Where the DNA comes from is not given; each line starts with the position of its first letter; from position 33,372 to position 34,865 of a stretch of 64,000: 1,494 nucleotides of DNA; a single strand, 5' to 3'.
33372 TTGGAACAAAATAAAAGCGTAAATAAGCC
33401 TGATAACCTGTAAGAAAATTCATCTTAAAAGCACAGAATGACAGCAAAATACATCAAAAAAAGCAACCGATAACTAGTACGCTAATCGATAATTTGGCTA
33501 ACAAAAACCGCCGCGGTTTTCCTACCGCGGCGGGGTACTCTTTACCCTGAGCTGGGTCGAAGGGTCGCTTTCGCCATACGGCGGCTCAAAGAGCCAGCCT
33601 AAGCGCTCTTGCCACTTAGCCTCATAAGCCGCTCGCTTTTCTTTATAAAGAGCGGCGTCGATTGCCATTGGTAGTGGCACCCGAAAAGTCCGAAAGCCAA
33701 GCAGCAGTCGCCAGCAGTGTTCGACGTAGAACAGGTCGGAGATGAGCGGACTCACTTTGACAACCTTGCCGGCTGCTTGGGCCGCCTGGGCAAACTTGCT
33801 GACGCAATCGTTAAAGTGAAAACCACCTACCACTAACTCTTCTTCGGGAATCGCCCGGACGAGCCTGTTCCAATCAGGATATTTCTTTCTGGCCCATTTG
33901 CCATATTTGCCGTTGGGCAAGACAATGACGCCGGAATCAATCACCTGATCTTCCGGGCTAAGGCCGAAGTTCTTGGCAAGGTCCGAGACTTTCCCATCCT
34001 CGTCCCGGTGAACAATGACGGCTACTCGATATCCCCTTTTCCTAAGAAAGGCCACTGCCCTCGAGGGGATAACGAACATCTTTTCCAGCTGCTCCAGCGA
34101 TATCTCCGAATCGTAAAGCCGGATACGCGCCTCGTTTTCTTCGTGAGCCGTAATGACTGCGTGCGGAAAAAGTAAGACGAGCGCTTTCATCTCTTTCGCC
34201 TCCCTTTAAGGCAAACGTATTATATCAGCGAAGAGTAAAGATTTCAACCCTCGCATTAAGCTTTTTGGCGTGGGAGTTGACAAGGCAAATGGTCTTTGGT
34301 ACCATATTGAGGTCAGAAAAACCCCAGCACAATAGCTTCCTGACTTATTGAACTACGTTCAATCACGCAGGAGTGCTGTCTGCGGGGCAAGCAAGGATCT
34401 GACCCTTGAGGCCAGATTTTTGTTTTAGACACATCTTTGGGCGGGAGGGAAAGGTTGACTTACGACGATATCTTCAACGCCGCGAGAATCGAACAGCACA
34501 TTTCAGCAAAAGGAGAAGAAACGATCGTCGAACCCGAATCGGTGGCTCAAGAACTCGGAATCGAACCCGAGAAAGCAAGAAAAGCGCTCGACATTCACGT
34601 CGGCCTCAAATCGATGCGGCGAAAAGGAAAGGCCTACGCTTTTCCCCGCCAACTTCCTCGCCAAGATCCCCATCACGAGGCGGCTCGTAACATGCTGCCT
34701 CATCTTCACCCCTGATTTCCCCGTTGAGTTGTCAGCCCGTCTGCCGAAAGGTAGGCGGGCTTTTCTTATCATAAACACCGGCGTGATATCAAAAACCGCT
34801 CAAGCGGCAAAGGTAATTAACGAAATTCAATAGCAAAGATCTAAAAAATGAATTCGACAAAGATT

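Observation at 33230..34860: Series of GC-rich compositional islands carrying orphan genes with private terminators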

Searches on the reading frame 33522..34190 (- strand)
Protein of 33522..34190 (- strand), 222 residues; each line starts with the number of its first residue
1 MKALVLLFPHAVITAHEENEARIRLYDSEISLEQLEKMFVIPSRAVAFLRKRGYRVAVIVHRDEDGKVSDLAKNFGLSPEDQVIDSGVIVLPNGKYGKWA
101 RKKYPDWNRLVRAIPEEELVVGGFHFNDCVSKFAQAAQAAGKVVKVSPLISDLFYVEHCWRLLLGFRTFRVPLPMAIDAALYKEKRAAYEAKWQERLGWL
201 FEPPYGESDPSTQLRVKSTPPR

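Call 10: search_protein_families(library=pfam, max_evalue=0.1, proteins=[window:33522-34190:-])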
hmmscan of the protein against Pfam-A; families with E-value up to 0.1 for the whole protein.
window:33522-34190:- (222 aa): 0 families

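Call 17: find_homologous_proteins(query=window:33522-34190:-, max_evalue=0.001)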
Query window:33522-34190:- (222 aa): 2 proteins with E <= 0.001 among 937 candidates.
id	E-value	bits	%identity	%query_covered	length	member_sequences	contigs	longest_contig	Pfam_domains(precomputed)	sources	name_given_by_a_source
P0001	2.3e-137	474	95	100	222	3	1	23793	-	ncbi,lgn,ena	-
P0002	3.5e-29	120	35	86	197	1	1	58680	-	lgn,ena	-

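Call 19: find_encoding_contigs(protein=P0001, flank=10000, max_places=4)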
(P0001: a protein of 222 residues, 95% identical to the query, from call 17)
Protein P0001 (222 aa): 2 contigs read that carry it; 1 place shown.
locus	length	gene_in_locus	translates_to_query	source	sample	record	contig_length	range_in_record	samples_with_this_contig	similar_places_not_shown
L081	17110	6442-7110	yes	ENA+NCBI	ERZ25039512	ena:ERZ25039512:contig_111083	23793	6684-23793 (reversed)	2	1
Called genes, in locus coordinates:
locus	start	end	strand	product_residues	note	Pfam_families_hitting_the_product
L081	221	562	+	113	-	PF03167:UDG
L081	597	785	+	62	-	-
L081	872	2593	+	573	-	PF00753:Lactamase_B, PF12706:Lactamase_B_2, PF22505:RNase_J_b_CASP, PF07521:RMMBL, PF17770:RNase_J_C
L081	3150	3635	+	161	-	-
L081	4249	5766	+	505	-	PF00117:GATase, PF07722:Peptidase_C26, PF02540:NAD_synthase (weak), PF02568:ThiI (weak), PF03054:tRNA_Me_trans (faint), PF06508:QueC (faint), PF00958:GMP_synt_C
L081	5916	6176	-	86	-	-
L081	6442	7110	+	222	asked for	-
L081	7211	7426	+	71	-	-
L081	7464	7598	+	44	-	-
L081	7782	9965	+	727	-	PF17854:FtsK_alpha, PF01580:FtsK_SpoIIIE, PF01935:DUF87 (weak), PF09397:FtsK_gamma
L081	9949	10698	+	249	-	PF00512:HisKA, PF02518:HATPase_c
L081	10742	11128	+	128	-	PF00072:Response_reg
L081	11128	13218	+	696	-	PF01590:GAF, PF13185:GAF_2, PF13492:GAF_3, PF01590:GAF, PF13185:GAF_2, PF13492:GAF_3, PF00989:PAS, PF13426:PAS_9, +3 more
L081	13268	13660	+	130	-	PF00072:Response_reg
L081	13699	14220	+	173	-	-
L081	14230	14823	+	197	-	-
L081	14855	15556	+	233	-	PF12844:HTH_19, PF13413:HTH_25, PF09136:Glucodextran_B (weak)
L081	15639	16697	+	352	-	PF00154:RecA_N, PF08423:Rad51, PF06745:ATPase (faint), PF27531:MT3502_N (weak), PF01637:ATPase_2 (weak), PF21096:RecA_C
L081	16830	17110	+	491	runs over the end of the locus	PF00395:SLH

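Call 20: find_encoding_contigs(protein=P0002, flank=10000, max_places=4)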
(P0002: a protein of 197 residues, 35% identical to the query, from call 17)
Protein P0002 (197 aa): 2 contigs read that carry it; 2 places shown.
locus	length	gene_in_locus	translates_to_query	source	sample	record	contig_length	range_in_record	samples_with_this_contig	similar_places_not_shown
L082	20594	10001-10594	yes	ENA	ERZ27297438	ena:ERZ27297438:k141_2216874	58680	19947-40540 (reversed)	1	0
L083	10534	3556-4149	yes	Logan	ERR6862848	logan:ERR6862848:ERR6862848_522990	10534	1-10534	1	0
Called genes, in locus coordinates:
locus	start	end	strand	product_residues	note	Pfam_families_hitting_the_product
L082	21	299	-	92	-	PF01371:Trp_repressor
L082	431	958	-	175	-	-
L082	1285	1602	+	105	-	-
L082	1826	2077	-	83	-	PF01541:GIY-YIG, PF10544:T5orf172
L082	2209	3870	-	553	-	PF02366:PMT (weak), PF13231:PMT_2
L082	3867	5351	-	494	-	-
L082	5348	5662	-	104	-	-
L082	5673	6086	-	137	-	-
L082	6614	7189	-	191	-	PF04307:YdjM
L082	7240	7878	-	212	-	PF04203:Sortase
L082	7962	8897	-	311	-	PF11999:Ice_binding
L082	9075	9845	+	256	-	PF00300:His_Phos_1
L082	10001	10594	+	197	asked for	-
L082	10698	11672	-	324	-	PF13624:SurA_N_3, PF13145:Rotamase_2, PF13616:Rotamase_3, PF00639:Rotamase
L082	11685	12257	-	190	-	-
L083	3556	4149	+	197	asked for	-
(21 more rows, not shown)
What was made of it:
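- On Recently acquired genomic island or islet: The closest homologues of o222 lie in Patescibacteria-like contigs (calls 17, 20).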

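Call 22: search_protein_families(library=phrogs, max_evalue=0.01, proteins=[window:33522-34190:-])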
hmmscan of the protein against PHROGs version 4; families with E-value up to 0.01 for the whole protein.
window:33522-34190:- (222 aa): 0 families

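Call 23: search_protein_families(library=ncbifam, max_evalue=0.01, proteins=[window:33522-34190:-])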
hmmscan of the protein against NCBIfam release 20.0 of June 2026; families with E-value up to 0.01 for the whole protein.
window:33522-34190:- (222 aa): 0 families

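Call 24: search_protein_families(library=padloc, max_evalue=0.01, proteins=[window:33522-34190:-])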
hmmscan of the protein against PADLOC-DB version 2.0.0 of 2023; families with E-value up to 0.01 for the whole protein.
window:33522-34190:- (222 aa): 0 families

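Call 41: search_solved_structures(query=A1, max_evalue=10)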
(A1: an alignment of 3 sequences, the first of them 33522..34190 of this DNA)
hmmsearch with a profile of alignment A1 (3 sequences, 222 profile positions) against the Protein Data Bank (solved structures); distinct sequences matched with E-value up to 10: 10.
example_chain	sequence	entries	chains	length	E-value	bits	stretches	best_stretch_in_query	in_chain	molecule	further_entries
5ndg_N2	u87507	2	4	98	0.23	14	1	53-110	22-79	60S ribosomal protein L22-A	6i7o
5it7_UU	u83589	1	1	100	0.23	14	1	53-110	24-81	KLLA0D05181p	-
5ndv_N2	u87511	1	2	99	0.24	14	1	53-110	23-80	60S ribosomal protein L22-A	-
5i4l_N2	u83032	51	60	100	0.24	14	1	53-110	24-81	60S ribosomal protein L22-A | eL22 | Large ribosomal subunit protein eL22A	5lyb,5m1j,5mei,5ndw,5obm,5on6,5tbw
4u3m_N2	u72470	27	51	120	0.35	13.4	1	53-110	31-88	60S ribosomal protein L22-A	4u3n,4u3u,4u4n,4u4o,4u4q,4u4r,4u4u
6uz7_AU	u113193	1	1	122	0.36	13.4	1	53-110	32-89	KLLA0D05181p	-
3j6x_62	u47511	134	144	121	0.36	13.4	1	52-110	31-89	60S ribosomal protein L22 | 60S ribosomal protein L22-A | 60S ribosomal protein rpL22 (L22e)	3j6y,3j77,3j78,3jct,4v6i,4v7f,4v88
6ru2_A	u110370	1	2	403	1.1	11.8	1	141-211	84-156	4-O-methyl-glucuronoyl methylesterase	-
6rtv_A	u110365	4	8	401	1.2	11.8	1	141-211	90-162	4-O-methyl-glucuronoyl methylesterase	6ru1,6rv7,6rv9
6rv8_A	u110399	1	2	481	1.6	11.3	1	141-211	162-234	4-O-methyl-glucuronoyl methylesterase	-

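Call 46: predict_structure(alignment_id=A1)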
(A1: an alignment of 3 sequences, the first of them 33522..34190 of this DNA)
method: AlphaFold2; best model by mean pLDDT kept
length: 222 residues; sequences in the alignment: 3
mean_pLDDT: 62.2   pTM: 0.62
mean pLDDT of the five models: 62.2, 56.1, 54.7, 54.4, 52.3
residues with pLDDT >= 90: 6; 70-90: 90; 50-70: 51; < 50: 75
segments of 3 or more residues with pLDDT < 50: 95-102, 156-159, 161-222
pLDDT, mean of each block of 10 residues (from residue 1): 78 65 57 61 76 85 78 74 78 48 68 89 74 88 79 53 41 36 45 41 33 28 34
secondary structure, 60 per line:
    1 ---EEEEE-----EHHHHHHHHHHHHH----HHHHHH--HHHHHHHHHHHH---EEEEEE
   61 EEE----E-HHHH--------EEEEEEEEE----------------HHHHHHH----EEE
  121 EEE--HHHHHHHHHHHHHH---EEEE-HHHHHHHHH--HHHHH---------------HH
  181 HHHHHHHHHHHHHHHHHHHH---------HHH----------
elements in order: E4-8 H15-27 H32-37 H40-51 E55-63 H70-73 E82-90 H107-113 E118-123 H126-139 E143-146 H148-156 H159-163 H179-200
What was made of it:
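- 33522..34190 (-): o222, 222 aa. It is a divergent isochorismatase-like (cysteine hydrolase fold) protein of the GC-rich class (GC 54%, GC3 62%). The AF2 model has pLDDT 62 (call 46).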

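Call 48: search_protein_representatives(alignment_id=A1)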
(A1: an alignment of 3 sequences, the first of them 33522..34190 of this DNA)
Query: 3 sequences, 222 profile positions. Proteins with E-value up to 0.001 (for the whole library): 95; up to 1e-10: 18; up to 1e-30: 5. The best 95 are listed.
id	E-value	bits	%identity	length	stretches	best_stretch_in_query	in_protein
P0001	1.5e-131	452.9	-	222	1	1-222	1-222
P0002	3.1e-97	340.7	-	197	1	2-192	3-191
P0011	2.3e-44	167.8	-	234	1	2-190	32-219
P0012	6.4e-43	163.1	-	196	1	1-184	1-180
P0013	6.0e-40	153.3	-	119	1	83-203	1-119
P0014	2.0e-29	119.0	-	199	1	3-178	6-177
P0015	4.6e-29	117.8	-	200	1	2-159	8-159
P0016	6.4e-19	84.6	-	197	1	2-157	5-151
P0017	1.7e-16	76.6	-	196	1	2-156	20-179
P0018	5.4e-14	68.5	-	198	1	2-162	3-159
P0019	5.6e-14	68.4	-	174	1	47-177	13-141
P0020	2.8e-13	66.1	-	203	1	2-153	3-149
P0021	6.9e-13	64.9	-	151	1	55-153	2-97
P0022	3.0e-12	62.8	-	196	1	2-153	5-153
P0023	7.6e-12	61.5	-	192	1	45-157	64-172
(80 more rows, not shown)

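Call 50: fold_search(model_id=the predicted structure, library=pdb)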
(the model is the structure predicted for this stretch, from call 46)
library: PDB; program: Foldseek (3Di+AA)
matches with E <= 10: 1097; with E <= 0.001: 3
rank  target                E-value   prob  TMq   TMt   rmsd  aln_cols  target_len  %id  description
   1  3eef_A                4.8e-04  1.00  0.34  0.42   7.3       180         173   17  Crystal structure of N-carbamoylsarcosine amidase from thermoplasma acidophilum (released 2008-09-16)
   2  3ot4_F                6.5e-04  0.98  0.31  0.34   9.4       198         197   14  Structure and Catalytic Mechanism of Bordetella bronchiseptica nicF (released 2011-09-21)
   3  3uao_F                7.0e-04  1.00  0.37  0.41   6.4       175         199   14  Structure and Catalytic Mechanism of the Vitamin B3 Degradative Enzyme Maleamate Amidohydrolase from Bordetalla bronch (released 2012-01-18)
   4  1j2r_C                1.0e-03  1.00  0.35  0.40   8.5       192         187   12  Crystal structure of Escherichia coli gene product Yecd at 1.3 A resolution (released 2004-01-27)
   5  3oqp_B                1.1e-03  1.00  0.33  0.35   7.8       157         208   16  Crystal structure of a putative isochorismatase (Bxe_A0706) from BURKHOLDERIA XENOVORANS LB400 at 1.22 A resolution (released 2010-10-13)
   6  3ot4_C                1.2e-03  1.00  0.39  0.43   7.3       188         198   13  Structure and Catalytic Mechanism of Bordetella bronchiseptica nicF (released 2011-09-21)
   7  8cib_A                1.4e-03  1.00  0.34  0.38   7.5       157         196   20  Structural and functional analysis of the Pseudomonas aeruginosa PA1677 protein (released 2023-12-20)
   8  4h17_B                1.5e-03  1.00  0.35  0.39   7.3       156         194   17  Crystal structure of an isochorismatase (PP1826) from Pseudomonas putida KT2440 at 1.60 A resolution (released 2012-11-14)
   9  3uao_B                1.5e-03  1.00  0.36  0.39   6.8       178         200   16  Structure and Catalytic Mechanism of the Vitamin B3 Degradative Enzyme Maleamate Amidohydrolase from Bordetalla bronch (released 2012-01-18)
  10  3ot4_A                1.6e-03  1.00  0.36  0.39   6.8       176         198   14  Structure and Catalytic Mechanism of Bordetella bronchiseptica nicF (released 2011-09-21)
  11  2a67_B                2.0e-03  1.00  0.39  0.49   6.2       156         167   17  Crystal structure of Isochorismatase family protein (released 2005-08-16)
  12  8cib_B                2.0e-03  1.00  0.34  0.37   7.5       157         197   20  Structural and functional analysis of the Pseudomonas aeruginosa PA1677 protein (released 2023-12-20)
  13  2b34_A                2.1e-03  0.97  0.33  0.37  12.9       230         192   12  Structure of MAR1 Ribonuclease from Caenorhabditis elegans (released 2005-09-27)
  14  3uao_A                2.2e-03  1.00  0.37  0.41   6.7       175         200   14  Structure and Catalytic Mechanism of the Vitamin B3 Degradative Enzyme Maleamate Amidohydrolase from Bordetalla bronch (released 2012-01-18)
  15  3txy                  2.5e-03  1.00  0.36  0.42   6.8       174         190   12  Structure of an Isochorismatase family protein (BTH_II2229) from Burkholderia thailandensis (released 2011-10-05)
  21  2a67_A                3.2e-03  1.00  0.38  0.48   6.2       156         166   16  Crystal structure of Isochorismatase family protein (released 2005-08-16)
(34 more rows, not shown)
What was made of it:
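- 33522..34190 (-): The top 50 Foldseek PDB hits are all isochorismatase, nicotinamidase or amidase folds (call 50).
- On Isochorismatase-like hydrolase superfamily (o222): The model is of moderate quality (pLDDT 62; calls 46, 50).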

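Call 51: search_solved_structures(query=A2, max_evalue=1, show_alignments=1)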
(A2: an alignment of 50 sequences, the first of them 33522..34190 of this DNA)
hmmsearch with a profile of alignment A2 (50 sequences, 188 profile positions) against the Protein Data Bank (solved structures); distinct sequences matched with E-value up to 1: 9.
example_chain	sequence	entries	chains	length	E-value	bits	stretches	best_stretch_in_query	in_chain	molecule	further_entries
2a67_A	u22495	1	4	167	0.01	18.8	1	37-150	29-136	isochorismatase family protein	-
5ha8_A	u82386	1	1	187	0.032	17.2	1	37-145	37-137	Isochorismatase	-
3lqy_A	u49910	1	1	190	0.068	16.1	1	36-148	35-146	putative isochorismatase hydrolase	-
2h0r_A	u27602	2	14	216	0.2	14.6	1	76-149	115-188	Nicotinamidase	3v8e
3kl2_A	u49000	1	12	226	0.21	14.5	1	108-145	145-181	Putative isochorismatase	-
6xix_A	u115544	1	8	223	0.26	14.2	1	108-156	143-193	Cysteine hydrolase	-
8rc5_1A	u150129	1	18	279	0.41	13.6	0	30-63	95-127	ORF016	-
3r2j_A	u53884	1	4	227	0.77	12.7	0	101-150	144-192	Alpha/beta-hydrolase-like protein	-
4h17_A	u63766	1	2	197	0.87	12.5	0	102-149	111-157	Hydrolase, isochorismatase family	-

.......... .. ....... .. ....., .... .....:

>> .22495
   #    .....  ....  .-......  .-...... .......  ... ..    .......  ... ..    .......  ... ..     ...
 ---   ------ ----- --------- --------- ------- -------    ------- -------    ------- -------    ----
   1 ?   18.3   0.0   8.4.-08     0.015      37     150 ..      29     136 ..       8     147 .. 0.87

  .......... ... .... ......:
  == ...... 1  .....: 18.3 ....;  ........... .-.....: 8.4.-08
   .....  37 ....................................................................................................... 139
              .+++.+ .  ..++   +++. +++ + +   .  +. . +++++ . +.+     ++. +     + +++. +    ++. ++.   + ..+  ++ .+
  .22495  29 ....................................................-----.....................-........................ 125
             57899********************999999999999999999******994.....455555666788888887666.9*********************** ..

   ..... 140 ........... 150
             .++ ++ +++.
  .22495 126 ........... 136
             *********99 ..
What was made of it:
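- On Isochorismatase-like hydrolase superfamily (o222): It aligns with the CV motif of PDB 2a67 (call 51).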

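Call 52: search_protein_families(library=pfam, alignment_id=A2, max_evalue=0.01)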
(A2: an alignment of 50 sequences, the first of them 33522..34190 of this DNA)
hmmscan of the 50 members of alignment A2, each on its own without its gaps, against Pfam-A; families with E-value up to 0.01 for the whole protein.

A. member 1, window:33522-34190:- (222 aa): 0 families

B. families by the number of members that match (of 50 scanned): 1 family
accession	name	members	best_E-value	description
PF00857.26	Isochorismatase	9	4e-06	Isochorismatase domain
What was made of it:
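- On Isochorismatase-like hydrolase superfamily (o222): Only 9 of 50 relatives hit PF00857 at E <= 0.01 (call 52).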

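Call 82: find_related_loci(query=A2, collection=viral_contigs, flank=5000)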
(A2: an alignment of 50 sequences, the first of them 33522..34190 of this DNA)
Query A2 (222 aa) in viral_contigs; peptide patterns used: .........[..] (x = any residue, [..] = any of these).
20 stretches matched a pattern, but none encodes a relative of the query by tblastn (E <= 1e-3).

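Call 87: search_dna_similar(query=window:33522-34190:-, collection=plasmids, mode=protein, max_evalue=0.001, max_rows=8)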
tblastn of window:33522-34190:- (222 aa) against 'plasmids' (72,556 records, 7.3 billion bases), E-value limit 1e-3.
No match.

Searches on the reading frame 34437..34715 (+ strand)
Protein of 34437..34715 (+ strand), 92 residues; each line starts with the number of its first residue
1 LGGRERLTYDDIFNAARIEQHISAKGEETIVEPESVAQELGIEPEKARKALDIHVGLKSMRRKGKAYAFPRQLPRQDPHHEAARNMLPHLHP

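Call 10: search_protein_families(library=pfam, max_evalue=0.1, proteins=[window:34437-34715:+])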
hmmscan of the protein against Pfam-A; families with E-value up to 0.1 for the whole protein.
window:34437-34715:+ (92 aa): 0 families

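Call 22: search_protein_families(library=phrogs, max_evalue=0.01, proteins=[window:34437-34715:+])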
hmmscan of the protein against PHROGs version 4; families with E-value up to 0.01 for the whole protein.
window:34437-34715:+ (92 aa): 0 families

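Call 23: search_protein_families(library=ncbifam, max_evalue=0.01, proteins=[window:34437-34715:+])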
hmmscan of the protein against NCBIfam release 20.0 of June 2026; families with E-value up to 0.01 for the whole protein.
window:34437-34715:+ (92 aa): 0 families

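Call 24: search_protein_families(library=padloc, max_evalue=0.01, proteins=[window:34437-34715:+])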
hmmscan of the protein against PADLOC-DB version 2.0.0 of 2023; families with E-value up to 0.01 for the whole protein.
window:34437-34715:+ (92 aa): 0 families

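Call 99: search_solved_structures(query=window:34437-34715:+, max_evalue=10)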
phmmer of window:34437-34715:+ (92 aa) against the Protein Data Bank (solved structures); distinct sequences matched with E-value up to 10: 2.
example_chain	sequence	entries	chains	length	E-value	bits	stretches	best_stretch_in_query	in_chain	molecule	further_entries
8gzg_C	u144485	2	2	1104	0.64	14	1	5-54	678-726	DNA-directed RNA polymerase subunit beta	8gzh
8syi_C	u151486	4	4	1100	1.6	12.8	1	5-52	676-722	DNA-directed RNA polymerase subunit beta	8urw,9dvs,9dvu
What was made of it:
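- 34437..34715 (+): o92, 92 aa. It is a small protein of unknown family in the GC-rich class. Its 130-nt leader (34306-34436) is predicted to be structured. There is no Pfam or PDB match (calls 10, 99).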
